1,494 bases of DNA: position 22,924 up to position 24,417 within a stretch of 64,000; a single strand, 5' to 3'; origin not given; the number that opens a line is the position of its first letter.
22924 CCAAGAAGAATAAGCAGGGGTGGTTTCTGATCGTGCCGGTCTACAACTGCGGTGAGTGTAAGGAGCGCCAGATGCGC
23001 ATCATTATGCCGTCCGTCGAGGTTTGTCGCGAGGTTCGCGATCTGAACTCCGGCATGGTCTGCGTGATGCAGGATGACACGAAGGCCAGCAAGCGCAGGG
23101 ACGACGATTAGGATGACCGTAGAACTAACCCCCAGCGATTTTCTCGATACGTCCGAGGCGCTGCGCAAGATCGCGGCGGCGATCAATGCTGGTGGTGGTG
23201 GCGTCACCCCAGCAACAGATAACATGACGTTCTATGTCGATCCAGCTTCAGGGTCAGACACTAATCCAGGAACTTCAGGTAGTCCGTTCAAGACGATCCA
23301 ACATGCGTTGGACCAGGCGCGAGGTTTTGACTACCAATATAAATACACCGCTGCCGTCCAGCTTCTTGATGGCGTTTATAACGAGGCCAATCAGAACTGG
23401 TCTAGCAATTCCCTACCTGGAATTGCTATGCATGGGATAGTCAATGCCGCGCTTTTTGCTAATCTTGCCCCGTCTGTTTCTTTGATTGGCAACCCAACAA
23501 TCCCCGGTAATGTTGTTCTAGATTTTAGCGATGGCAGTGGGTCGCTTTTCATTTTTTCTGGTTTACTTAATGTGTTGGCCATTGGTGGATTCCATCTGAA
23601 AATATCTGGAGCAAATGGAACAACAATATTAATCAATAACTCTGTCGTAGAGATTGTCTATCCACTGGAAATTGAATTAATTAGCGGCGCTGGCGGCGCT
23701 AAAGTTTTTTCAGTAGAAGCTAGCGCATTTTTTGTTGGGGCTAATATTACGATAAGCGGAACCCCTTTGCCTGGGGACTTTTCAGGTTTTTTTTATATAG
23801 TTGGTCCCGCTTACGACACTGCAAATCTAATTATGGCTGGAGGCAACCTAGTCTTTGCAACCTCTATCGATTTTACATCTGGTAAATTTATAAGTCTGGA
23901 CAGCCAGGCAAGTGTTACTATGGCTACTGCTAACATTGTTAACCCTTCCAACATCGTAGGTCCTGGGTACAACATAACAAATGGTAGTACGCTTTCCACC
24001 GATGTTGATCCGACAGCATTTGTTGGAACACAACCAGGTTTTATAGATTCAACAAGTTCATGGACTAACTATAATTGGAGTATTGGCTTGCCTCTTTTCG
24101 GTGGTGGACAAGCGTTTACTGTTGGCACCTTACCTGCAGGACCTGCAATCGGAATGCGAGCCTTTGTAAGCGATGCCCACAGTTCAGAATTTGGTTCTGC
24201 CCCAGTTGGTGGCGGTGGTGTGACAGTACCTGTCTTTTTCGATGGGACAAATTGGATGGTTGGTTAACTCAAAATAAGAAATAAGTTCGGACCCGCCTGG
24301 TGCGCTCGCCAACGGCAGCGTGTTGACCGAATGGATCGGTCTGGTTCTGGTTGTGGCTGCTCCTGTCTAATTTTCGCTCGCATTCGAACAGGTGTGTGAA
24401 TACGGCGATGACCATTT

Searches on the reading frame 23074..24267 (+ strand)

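Call 12: search_protein_families(library=pfam, proteins=[window:23074-24267:+], max_evalue=0.01)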
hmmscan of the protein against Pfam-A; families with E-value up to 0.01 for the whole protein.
window:23074-24267:+ (397 aa): 1 family
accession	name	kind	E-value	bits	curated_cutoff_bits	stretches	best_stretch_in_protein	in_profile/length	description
PF07602.17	DUF1565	-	0.00067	19.5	20.3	1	59-107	2-43/257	Protein of unknown function (DUF1565)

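Call 13: search_protein_families(library=phrogs, proteins=[window:23074-24267:+], max_evalue=0.001)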
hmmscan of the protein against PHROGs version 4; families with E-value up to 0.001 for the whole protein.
window:23074-24267:+ (397 aa): 1 family
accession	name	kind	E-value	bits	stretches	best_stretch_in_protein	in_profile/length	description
phrog_16653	-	other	6e-06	26.1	1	48-115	73-138/482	hydrolase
